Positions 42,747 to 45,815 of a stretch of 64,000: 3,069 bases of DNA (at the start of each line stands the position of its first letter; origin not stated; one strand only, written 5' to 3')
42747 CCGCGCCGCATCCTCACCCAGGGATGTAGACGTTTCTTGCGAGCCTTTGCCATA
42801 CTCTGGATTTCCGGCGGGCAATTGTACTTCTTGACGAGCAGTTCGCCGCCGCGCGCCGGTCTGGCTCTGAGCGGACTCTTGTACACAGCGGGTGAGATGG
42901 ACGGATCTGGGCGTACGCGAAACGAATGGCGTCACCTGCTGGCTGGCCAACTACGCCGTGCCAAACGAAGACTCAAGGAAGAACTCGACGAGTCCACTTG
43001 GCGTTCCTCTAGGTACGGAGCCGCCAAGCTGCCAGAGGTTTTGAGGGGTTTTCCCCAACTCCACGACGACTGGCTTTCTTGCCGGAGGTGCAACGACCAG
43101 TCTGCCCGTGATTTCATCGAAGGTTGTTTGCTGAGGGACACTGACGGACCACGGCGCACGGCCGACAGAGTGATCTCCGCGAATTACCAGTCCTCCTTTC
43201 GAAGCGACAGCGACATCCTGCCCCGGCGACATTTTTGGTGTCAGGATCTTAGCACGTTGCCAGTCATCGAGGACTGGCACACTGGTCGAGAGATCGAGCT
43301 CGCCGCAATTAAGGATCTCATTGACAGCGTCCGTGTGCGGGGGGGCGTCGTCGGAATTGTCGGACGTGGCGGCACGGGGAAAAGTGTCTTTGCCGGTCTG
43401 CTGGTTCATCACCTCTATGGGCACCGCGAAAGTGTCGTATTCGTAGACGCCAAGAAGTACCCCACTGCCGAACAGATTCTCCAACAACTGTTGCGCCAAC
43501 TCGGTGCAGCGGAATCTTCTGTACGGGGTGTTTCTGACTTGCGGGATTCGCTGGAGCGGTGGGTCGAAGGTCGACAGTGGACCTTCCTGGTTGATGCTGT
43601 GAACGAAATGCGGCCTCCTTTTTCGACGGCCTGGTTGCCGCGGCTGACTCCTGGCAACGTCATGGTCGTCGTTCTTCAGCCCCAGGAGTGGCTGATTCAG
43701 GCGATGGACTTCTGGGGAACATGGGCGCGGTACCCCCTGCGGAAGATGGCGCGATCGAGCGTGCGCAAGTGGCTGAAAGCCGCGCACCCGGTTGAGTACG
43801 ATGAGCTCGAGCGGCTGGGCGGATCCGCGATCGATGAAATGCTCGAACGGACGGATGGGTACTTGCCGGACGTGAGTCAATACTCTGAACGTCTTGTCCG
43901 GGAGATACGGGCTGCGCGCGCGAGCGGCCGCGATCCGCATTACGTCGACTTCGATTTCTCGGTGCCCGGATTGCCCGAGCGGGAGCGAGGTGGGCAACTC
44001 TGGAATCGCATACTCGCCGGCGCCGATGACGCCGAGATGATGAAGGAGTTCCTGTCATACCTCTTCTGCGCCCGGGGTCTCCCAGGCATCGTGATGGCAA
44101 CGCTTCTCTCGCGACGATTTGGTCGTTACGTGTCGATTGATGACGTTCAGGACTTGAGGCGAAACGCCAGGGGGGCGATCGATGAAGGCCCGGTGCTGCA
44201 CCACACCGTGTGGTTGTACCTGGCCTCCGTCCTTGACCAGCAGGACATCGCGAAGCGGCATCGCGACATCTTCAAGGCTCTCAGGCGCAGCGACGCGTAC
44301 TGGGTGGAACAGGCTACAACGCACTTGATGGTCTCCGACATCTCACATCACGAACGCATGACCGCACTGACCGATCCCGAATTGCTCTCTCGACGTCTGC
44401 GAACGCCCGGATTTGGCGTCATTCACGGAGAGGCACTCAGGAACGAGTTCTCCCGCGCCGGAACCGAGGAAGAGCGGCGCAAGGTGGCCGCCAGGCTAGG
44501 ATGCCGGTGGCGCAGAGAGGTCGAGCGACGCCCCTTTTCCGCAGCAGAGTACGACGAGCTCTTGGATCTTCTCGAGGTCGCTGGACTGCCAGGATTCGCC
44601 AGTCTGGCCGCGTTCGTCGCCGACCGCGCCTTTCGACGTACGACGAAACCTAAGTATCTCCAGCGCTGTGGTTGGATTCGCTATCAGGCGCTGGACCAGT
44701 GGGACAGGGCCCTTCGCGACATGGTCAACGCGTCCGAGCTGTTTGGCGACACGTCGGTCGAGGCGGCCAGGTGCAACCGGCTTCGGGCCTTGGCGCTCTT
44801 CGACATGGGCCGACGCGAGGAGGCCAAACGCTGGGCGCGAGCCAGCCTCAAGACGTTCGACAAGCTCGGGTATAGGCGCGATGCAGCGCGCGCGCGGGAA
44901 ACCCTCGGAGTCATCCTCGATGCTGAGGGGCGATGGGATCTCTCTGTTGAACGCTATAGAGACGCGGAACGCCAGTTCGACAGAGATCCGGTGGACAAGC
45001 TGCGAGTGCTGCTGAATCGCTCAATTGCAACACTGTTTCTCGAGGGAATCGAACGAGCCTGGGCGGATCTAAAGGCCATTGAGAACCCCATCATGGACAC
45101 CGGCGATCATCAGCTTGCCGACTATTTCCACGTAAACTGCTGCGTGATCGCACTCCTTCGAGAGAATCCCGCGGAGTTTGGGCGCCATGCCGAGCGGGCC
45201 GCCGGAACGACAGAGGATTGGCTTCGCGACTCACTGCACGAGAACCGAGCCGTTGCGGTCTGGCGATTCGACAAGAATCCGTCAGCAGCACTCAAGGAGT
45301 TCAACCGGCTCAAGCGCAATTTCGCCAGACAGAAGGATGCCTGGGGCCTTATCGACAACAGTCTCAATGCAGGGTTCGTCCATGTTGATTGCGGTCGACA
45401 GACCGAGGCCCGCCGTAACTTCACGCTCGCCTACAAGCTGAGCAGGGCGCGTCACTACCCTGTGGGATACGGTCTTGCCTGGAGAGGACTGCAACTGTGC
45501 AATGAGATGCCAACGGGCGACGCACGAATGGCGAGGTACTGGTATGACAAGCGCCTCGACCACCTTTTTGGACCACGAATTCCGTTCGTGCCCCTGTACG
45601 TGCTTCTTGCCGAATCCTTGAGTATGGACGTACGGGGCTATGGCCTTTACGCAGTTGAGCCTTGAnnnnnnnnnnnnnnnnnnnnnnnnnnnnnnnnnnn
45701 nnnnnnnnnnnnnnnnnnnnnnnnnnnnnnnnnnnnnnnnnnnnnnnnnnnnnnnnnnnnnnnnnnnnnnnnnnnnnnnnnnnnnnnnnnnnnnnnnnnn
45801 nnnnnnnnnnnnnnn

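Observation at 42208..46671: Truncated WYL regulator divergent from a STAND NTPase-TPR protein coupled to a SAM methyltransferase: candidate defence or signalling module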

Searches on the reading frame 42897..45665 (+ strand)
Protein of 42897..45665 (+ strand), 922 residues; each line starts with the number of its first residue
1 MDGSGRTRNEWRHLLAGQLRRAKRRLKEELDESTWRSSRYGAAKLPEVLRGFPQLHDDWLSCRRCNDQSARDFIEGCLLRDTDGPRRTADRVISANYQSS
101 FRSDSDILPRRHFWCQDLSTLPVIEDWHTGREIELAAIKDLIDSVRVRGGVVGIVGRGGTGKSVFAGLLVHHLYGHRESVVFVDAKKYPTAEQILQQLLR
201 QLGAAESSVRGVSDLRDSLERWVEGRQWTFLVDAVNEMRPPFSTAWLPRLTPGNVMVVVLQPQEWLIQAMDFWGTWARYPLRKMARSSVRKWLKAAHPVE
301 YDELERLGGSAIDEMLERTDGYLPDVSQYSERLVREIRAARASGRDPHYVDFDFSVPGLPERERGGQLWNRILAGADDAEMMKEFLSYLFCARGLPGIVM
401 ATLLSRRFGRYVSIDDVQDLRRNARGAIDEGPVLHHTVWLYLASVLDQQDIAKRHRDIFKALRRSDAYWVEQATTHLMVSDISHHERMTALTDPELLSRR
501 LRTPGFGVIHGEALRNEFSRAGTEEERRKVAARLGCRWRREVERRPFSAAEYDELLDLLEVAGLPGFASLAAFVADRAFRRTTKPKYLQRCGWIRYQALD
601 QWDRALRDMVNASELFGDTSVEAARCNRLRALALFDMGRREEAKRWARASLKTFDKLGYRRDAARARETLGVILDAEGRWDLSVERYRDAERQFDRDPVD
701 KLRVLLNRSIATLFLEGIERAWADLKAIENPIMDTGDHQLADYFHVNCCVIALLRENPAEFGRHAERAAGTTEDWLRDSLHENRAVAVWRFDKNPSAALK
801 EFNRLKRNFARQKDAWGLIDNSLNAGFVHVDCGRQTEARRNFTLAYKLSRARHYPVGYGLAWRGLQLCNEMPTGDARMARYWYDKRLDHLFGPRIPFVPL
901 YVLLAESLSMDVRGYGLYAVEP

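Call 7: search_protein_families(library=pfam, proteins=[window:42897-45665:+], max_evalue=0.1)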
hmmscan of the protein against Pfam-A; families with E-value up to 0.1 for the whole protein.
window:42897-45665:+ (922 aa): 14 families
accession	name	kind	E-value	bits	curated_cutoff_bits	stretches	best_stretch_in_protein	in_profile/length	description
PF13191.12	AAA_16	-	1.4e-08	35.8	32.6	1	130-224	4-103/167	AAA ATPase domain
PF13401.12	AAA_22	-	9e-08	32.9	27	1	149-233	5-91/130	AAA domain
PF13424.12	TPR_12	-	1.8e-06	28.4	30.1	2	629-692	8-73/77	Tetratricopeptide repeat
PF00931.28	NB-ARC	-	1.2e-05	25.2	23.5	1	147-236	18-110/248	NB-ARC domain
PF07719.23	TPR_2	-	0.00036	20.9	27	0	626-652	3-29/34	Tetratricopeptide repeat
PF24883.2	NPHP3_N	-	0.0066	17.1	24.8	1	154-210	27-87/164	Nephrocystin 3, N-terminal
PF05127.21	NAT10_TcmA_helicase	-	0.0092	16.3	22.7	1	156-207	4-55/176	RNA cytidine acetyltransferase NAT10/TcmA, helicase domain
PF25063.1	ARM_TT21_C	-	0.0095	16.3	35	0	831-865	141-175/209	Tetratricopeptide repeat protein 21 C-terminal ARM domain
PF01935.23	DUF87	-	0.013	16.1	23.2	1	152-185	26-60/220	Helicase HerA, central domain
PF13481.12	AAA_25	-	0.015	15.4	27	1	134-174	18-58/195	AAA domain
PF14938.12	SNAP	-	0.044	13.7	25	1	628-713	78-164/282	Soluble NSF attachment protein, SNAP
PF19975.5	DO-GTPase1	-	0.08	12.6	27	0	154-214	2-59/271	Double-GTPase 1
PF07728.20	AAA_5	-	0.082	13.3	22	0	154-201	4-49/139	AAA domain (dynein-related subfamily)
PF00005.33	ABC_tran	-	0.088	13.9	25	0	148-186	10-48/137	ABC transporter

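Call 8: search_protein_families(library=padloc, proteins=[window:42897-45665:+], max_evalue=0.1)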
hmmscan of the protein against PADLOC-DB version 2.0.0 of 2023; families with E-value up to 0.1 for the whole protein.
window:42897-45665:+ (922 aa): 1 family
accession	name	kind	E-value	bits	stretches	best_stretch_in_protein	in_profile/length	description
PDLC04140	mad8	-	5.4e-05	20.8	1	148-287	26-101/314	mads_8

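Call 9: search_protein_families(library=ncbifam, proteins=[window:42897-45665:+], max_evalue=0.1)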
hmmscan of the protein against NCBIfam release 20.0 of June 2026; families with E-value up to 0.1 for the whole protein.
window:42897-45665:+ (922 aa): 5 families
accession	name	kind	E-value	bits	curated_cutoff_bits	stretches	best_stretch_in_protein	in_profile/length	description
NF053617.1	SARPRegAfsRStmc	equivalog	3.8e-06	25.1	1430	1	603-696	796-888/986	SARP-family global regulator AfsR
TIGR02928.1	TIGR02928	subfamily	0.0054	15.6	181.3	1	151-213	42-112/366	orc1/cdc6 family replication initiation protein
NF006743.0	PRK09270.1-2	equivalog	0.0071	15.4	227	1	148-198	27-75/217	nucleoside/nucleotide kinase family protein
TIGR03815.1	CpaE_hom_Actino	equivalog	0.02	14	154.45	1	138-185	100-148/340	septum site-determining protein Ssd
TIGR01846.1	type_I_sec_HlyB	subfamily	0.073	11.3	725.55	0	148-188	482-521/694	type I secretion system permease/ATPase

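Call 13: find_homologous_proteins(query=window:42897-45665:+, max_evalue=0.00001)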
Query window:42897-45665:+ (922 aa): 1 proteins with E <= 0.00001 among 8000 candidates.
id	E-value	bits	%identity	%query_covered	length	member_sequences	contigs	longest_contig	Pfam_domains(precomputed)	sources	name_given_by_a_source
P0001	0.0e+0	1844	100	87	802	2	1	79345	PF13424.13,PF13401.13,PF00931.29,PF13191.13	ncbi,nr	ncbi:MAG: tetratricopeptide repeat protein [Acidobacteria bacterium]|nr:tetratricopeptide repeat pro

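Call 23: search_protein_representatives(protein=window:42897-45665:+)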
Query: 922 residues. Proteins with E-value up to 0.001 (for the whole library): 94; up to 1e-10: 17; up to 1e-30: 10. The best 94 are listed.
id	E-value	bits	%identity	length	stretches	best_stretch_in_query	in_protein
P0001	0.0e+00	1844.3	100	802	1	121-922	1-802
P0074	1.2e-73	265.0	31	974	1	129-911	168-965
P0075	8.7e-52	192.6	32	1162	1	138-904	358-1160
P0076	5.1e-49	183.4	30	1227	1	137-904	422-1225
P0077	1.6e-47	178.5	31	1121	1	128-903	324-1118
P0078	2.7e-46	174.4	33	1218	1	490-903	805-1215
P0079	1.7e-43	165.2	36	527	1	554-904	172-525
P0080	6.0e-35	136.9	41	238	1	671-905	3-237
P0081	1.1e-32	129.4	28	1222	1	129-868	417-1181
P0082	1.1e-31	126.1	35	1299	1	487-904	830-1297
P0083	8.9e-21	90.0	29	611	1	511-906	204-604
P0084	1.1e-20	89.7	39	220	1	696-904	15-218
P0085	4.0e-16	74.6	27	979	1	587-916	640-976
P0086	3.9e-14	68.0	30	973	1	595-906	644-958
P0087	2.7e-12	61.9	35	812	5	607-689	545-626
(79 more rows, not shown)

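Call 32: search_protein_families(library=pfam, proteins=[P0074, P0076, P0077, P0078, P0081, P0082], max_evalue=0.01)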
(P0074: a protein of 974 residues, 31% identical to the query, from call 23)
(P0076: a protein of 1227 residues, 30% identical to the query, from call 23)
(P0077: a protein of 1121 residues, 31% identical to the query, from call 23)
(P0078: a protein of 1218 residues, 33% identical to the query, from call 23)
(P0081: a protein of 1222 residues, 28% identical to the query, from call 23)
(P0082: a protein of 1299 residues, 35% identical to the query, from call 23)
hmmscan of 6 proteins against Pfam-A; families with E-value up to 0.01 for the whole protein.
P0074 (974 aa): 5 families
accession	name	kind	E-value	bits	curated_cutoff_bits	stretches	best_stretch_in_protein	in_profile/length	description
PF13401.12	AAA_22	-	2e-06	28.6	27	1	188-288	5-107/130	AAA domain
PF13191.12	AAA_16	-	0.0001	23.3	32.6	1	166-261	1-103/167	AAA ATPase domain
PF13424.12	TPR_12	-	0.0004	21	30.1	0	709-761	2-54/77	Tetratricopeptide repeat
PF13238.12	AAA_18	-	0.0027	18.6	29.4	0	192-310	2-111/128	AAA domain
PF13481.12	AAA_25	-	0.0036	17.4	27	1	166-219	11-64/195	AAA domain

P0076 (1227 aa): 8 families
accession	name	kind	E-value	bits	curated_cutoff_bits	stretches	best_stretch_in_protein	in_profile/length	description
PF24883.2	NPHP3_N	-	3.7e-09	37.4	24.8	1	436-566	22-164/164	Nephrocystin 3, N-terminal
PF05729.18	NACHT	-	7e-09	36.2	26.7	1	438-603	2-164/167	NACHT domain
PF13401.12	AAA_22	-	3e-08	34.5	27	1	435-551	4-108/130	AAA domain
PF13191.12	AAA_16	-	3.5e-08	34.6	32.6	1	417-552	3-159/167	AAA ATPase domain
PF00004.35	AAA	-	4.8e-05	24.2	21.2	1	440-541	2-73/131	ATPase family associated with various cellular activities (AAA)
PF13481.12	AAA_25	-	0.005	16.9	27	0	433-468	30-65/195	AAA domain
PF20720.3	nSTAND3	-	0.0066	16.6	27.2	0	435-463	16-44/155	Novel STAND NTPase 3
PF13424.12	TPR_12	-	0.0082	16.8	30.1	0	917-963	12-60/77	Tetratricopeptide repeat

P0077 (1121 aa): 7 families
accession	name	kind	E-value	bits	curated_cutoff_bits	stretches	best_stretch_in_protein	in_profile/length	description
PF13401.12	AAA_22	-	1.8e-10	41.6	27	1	344-448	4-99/130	AAA domain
PF13191.12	AAA_16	-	1.6e-09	38.9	32.6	1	324-449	2-148/167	AAA ATPase domain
PF05729.18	NACHT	-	2.4e-09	37.7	26.7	1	347-509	2-163/167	NACHT domain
PF24883.2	NPHP3_N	-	9.7e-06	26.3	24.8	1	345-449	22-140/164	Nephrocystin 3, N-terminal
PF13521.12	AAA_28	-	0.00039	21.1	27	1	348-369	2-23/164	AAA domain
PF03308.22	MeaB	-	0.003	17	23.1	1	328-366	16-54/273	Methylmalonyl Co-A mutase-associated GTPase MeaB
PF13424.12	TPR_12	-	0.0034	18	30.1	0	866-913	27-76/77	Tetratricopeptide repeat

P0078 (1218 aa): 5 families
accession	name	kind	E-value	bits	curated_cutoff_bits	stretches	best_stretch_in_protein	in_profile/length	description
PF24883.2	NPHP3_N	-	2.4e-12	47.8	24.8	1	378-515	12-149/164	Nephrocystin 3, N-terminal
PF13191.12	AAA_16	-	1.5e-08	35.7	32.6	1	367-521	1-165/167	AAA ATPase domain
PF05729.18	NACHT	-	4.7e-08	33.5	26.7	1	391-542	4-144/167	NACHT domain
PF13401.12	AAA_22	-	0.0016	19.1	27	0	386-513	4-106/130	AAA domain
PF13424.12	TPR_12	-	0.0018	18.9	30.1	0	908-950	12-56/77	Tetratricopeptide repeat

P0081 (1222 aa): 11 families
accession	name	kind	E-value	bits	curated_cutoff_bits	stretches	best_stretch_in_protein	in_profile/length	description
PF13191.12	AAA_16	-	3.2e-13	50.9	32.6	1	416-536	2-147/167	AAA ATPase domain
PF13424.12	TPR_12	-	5.4e-11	43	30.1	1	1106-1162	17-75/77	Tetratricopeptide repeat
PF07719.23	TPR_2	-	2.3e-08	34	27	1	1133-1162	2-31/34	Tetratricopeptide repeat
PF05729.18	NACHT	-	4.5e-08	33.5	26.7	1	439-595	2-159/167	NACHT domain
PF13428.12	TPR_14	-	3.6e-06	27.6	23.5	0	1140-1168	9-37/44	Tetratricopeptide repeat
PF13401.12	AAA_22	-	0.00019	22.2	27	1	438-536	6-97/130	AAA domain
PF24883.2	NPHP3_N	-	0.00021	22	24.8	1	440-538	25-141/164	Nephrocystin 3, N-terminal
PF18751.7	Ploopntkinase3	-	0.00041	20.4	27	0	874-916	91-133/187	P-loop Nucleotide Kinase3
PF13481.12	AAA_25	-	0.0016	18.6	27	0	419-463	15-59/195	AAA domain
PF01637.24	ATPase_2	-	0.0022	18.3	33.2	1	416-461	1-44/225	ATPase domain predominantly from Archaea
PF13174.12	TPR_6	-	0.0088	17.1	26.3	0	902-922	8-28/33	Tetratricopeptide repeat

P0082 (1299 aa): 7 families
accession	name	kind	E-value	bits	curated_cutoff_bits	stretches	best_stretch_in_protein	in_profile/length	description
PF24883.2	NPHP3_N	-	4.5e-14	53.4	24.8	1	401-539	11-148/164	Nephrocystin 3, N-terminal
PF13191.12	AAA_16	-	6.7e-10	40.1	32.6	1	392-532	2-150/167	AAA ATPase domain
PF05729.18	NACHT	-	2.5e-08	34.4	26.7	1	415-561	4-140/167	NACHT domain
PF13401.12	AAA_22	-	0.00027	21.7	27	1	411-536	5-103/130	AAA domain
PF13424.12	TPR_12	-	0.0012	19.4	30.1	0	1213-1239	8-34/77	Tetratricopeptide repeat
PF20703.3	nSTAND1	-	0.0027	17.8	27.1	1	388-448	12-74/379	Novel STAND NTPase 1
PF01637.24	ATPase_2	-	0.0055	17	33.2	0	392-431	1-40/225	ATPase domain predominantly from Archaea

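Call 47: find_homologous_proteins(query=A2, max_evalue=1e-10)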
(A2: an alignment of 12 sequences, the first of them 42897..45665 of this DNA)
Query A2 (12 sequences) (922 aa, profile of the alignment): 4 proteins with E <= 1e-10 among 8000 candidates.
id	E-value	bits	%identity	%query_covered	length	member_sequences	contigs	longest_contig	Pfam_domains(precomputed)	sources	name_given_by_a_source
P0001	2.0e-250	852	100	87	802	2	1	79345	PF13424.13,PF13401.13,PF00931.29,PF13191.13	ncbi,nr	ncbi:MAG: tetratricopeptide repeat protein [Acidobacteria bacterium]|nr:tetratricopeptide repeat pro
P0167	2.8e-19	87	24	9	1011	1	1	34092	PF17874.8,PF24883.3,PF13424.13,PF13676.12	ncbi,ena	-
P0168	7.5e-12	62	30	10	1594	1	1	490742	PF25174.2,PF24814.2,PF23381.2,PF25173.2,PF25171.2,PF25175.2,PF24817.2,PF13191.13,PF24883.3,PF24807.2,PF25047.1,PF00400.39,PF23414.2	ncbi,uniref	ncbi:AAA family ATPase [Streptomyces mirabilis]|uniref:AAA family ATPase n=1 Tax=Streptomyces mirabi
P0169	5.3e-11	59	29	4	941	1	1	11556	PF13176.13,PF13428.13,PF13191.13,PF13374.13,PF07721.21,PF25873.1,PF17874.8,PF00515.35,PF00196.26,PF05729.19,PF13424.13,PF13181.13,PF07719.24,PF13174.13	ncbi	-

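Call 48: find_encoding_contigs(protein=P0076, flank=5000, max_places=2)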
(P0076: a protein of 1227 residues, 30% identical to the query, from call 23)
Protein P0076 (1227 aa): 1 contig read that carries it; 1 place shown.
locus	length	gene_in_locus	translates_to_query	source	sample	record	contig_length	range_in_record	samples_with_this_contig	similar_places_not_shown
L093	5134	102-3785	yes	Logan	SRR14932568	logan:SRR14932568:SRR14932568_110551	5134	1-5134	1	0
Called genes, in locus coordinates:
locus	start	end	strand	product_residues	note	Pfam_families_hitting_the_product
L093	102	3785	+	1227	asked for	PF13191:AAA_16, PF24883:NPHP3_N, PF05729:NACHT, PF13401:AAA_22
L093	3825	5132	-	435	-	?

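Call 49: find_encoding_contigs(protein=P0078, flank=5000, max_places=2)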
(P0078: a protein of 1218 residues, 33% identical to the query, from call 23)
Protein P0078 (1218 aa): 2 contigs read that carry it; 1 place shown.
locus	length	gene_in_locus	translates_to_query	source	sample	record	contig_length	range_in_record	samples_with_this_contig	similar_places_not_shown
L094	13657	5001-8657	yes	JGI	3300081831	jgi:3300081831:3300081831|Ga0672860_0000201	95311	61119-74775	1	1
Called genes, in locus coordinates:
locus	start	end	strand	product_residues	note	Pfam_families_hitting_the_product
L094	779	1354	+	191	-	-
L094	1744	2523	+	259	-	PF21205:Rep3_C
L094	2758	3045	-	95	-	PF10711:DUF2513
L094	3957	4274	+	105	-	-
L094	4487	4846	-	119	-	-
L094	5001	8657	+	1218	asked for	PF13191:AAA_16, PF24883:NPHP3_N, PF05729:NACHT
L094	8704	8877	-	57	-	-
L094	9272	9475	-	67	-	-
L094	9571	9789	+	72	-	-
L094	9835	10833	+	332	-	PF01209:Ubie_methyltran (faint), PF13489:Methyltransf_23, PF13847:Methyltransf_31 (faint), PF08241:Methyltransf_11 (weak), PF08242:Methyltransf_12 (faint), PF13649:Methyltransf_25 (weak), PF08241:Methyltransf_11 (weak)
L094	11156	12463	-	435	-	PF00890:FAD_binding_2 (weak), PF01266:DAO (weak), PF01593:Amino_oxidase, PF01946:Thi4 (weak), PF03486:HI0933_like (weak), PF07992:Pyr_redox_2 (weak), PF12831:FAD_oxidored (weak), PF13450:NAD_binding_8, +1 more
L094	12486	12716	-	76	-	-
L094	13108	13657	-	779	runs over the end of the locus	-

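Call 50: find_encoding_contigs(protein=P0077, flank=5000, max_places=2)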
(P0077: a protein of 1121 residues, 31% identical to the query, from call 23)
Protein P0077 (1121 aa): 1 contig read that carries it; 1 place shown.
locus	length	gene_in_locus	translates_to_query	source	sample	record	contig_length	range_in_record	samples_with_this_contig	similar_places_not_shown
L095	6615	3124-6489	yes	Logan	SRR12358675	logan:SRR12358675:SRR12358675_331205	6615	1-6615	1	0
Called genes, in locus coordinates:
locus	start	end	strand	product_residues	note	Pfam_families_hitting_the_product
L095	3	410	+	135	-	?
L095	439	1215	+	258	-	-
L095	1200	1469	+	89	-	-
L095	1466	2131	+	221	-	-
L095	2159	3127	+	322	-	PF13489:Methyltransf_23, PF13847:Methyltransf_31 (weak), PF08241:Methyltransf_11, PF08242:Methyltransf_12, PF13649:Methyltransf_25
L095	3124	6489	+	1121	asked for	PF05729:NACHT, PF13191:AAA_16, PF13401:AAA_22, PF24883:NPHP3_N (faint)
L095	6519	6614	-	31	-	?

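Call 51: find_encoding_contigs(protein=P0081, flank=5000, max_places=2)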
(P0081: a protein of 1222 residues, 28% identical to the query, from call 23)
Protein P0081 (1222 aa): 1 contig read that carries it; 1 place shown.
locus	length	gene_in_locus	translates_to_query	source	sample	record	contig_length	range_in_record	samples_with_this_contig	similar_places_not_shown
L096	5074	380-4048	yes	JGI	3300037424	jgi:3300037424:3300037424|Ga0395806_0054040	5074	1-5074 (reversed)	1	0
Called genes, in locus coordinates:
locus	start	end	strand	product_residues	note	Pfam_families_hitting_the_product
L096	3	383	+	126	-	?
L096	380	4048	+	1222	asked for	PF13191:AAA_16, PF05729:NACHT, PF07719:TPR_2 (faint), PF13424:TPR_12 (weak)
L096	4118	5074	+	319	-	?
